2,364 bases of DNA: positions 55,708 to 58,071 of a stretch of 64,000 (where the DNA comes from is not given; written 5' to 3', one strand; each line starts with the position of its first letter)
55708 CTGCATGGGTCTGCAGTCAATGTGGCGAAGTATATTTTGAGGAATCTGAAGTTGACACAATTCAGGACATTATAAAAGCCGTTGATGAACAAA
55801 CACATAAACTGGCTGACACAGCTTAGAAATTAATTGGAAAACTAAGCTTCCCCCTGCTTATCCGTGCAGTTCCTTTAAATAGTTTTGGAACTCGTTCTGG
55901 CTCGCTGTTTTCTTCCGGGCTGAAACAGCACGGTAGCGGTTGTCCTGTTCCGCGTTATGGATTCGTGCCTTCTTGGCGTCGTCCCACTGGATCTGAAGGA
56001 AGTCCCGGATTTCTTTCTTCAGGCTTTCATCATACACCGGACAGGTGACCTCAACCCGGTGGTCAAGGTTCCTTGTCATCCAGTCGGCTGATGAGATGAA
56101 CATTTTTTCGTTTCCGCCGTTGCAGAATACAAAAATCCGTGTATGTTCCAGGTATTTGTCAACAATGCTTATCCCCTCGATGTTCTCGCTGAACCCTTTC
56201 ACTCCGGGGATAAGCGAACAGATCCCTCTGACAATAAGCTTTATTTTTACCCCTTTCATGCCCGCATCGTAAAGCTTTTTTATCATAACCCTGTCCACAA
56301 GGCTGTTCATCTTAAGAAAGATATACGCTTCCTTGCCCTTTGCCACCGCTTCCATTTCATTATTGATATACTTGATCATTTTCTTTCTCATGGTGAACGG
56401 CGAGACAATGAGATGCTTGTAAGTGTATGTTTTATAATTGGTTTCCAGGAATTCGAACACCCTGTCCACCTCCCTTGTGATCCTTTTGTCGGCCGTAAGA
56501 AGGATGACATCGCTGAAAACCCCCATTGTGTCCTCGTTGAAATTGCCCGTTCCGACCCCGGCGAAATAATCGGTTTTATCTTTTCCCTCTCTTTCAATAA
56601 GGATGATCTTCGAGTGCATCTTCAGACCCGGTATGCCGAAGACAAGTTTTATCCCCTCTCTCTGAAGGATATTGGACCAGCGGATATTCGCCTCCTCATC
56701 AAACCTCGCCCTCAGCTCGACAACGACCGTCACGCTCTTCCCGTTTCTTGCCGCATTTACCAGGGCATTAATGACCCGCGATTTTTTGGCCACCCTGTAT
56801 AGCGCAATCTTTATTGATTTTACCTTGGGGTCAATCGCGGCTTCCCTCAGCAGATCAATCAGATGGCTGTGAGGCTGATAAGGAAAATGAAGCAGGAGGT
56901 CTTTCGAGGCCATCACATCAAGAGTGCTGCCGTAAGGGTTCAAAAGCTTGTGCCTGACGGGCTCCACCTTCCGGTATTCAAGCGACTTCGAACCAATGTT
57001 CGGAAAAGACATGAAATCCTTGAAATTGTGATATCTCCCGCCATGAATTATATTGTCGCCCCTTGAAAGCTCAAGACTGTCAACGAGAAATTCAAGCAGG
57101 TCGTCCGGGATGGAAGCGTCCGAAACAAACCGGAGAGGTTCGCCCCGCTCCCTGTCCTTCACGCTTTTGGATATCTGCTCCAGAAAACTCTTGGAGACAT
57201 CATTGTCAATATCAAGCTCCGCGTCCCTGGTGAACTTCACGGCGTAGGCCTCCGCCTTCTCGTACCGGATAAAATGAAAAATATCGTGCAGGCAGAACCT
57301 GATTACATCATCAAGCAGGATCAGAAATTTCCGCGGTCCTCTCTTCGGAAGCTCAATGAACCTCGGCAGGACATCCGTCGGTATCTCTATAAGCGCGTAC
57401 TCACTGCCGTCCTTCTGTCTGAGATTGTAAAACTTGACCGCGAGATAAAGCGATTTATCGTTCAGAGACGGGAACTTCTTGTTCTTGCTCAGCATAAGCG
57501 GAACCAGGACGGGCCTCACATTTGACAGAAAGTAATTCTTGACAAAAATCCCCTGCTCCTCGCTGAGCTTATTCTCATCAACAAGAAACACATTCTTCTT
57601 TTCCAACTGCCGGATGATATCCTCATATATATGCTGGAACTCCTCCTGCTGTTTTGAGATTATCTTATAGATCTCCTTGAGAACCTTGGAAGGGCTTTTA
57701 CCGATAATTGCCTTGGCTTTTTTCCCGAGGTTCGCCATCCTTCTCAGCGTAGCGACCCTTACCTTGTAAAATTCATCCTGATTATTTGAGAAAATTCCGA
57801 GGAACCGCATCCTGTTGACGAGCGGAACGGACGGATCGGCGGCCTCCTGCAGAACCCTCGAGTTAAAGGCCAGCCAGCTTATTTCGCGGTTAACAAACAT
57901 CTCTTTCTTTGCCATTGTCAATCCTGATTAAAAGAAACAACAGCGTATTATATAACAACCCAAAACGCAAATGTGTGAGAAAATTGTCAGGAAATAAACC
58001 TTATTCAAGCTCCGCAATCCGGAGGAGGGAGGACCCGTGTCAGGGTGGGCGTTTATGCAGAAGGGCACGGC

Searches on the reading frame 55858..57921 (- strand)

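Call 55: search_protein_families(library=ncbifam, proteins=[window:55858-57921:-])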
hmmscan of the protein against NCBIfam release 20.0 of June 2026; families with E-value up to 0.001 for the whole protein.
window:55858-57921:- (687 aa): 13 families
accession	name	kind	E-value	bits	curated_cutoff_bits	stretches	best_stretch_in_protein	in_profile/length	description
NF003917.0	PRK05443.1-1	subfamily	1.8e-248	826.5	470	1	3-685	1-682/689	RNA degradosome polyphosphate kinase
TIGR03705.1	poly_P_kin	equivalog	2.7e-233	776.3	465.85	1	9-679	2-671/673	polyphosphate kinase 1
NF003925.0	PRK05443.3-3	equivalog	4e-216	719.3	707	1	5-684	8-686/688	RNA degradosome polyphosphate kinase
NF003921.0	PRK05443.2-2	subfamily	1.5e-207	691.3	701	1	3-678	17-690/707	RNA degradosome polyphosphate kinase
NF003923.0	PRK05443.3-1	equivalog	7.8e-197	655.7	1116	1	5-684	3-686/692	RNA degradosome polyphosphate kinase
NF003920.0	PRK05443.2-1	equivalog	5.1e-188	626.7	935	1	3-679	6-686/719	RNA degradosome polyphosphate kinase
NF003918.0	PRK05443.1-2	subfamily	6.7e-174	579.8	691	1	3-679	11-687/697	RNA degradosome polyphosphate kinase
NF003927.0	PRK05443.3-6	equivalog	1.5e-169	565.7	1042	1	8-681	6-678/717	RNA degradosome polyphosphate kinase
NF003919.0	PRK05443.1-4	equivalog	1.2e-164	549.5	908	1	3-673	22-693/730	RNA degradosome polyphosphate kinase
NF003924.0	PRK05443.3-2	equivalog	2e-162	542.1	1058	1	2-686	2-676/699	RNA degradosome polyphosphate kinase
NF003922.0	PRK05443.2-3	equivalog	3.8e-161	537.6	981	1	6-684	49-726/735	RNA degradosome polyphosphate kinase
NF003926.0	PRK05443.3-4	equivalog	1.8e-118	396.7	1391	1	8-678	3-667/675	RNA degradosome polyphosphate kinase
NF010490.0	PRK13912.1-1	equivalog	2e-07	31.2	211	1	363-496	39-159/159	nuclease NucT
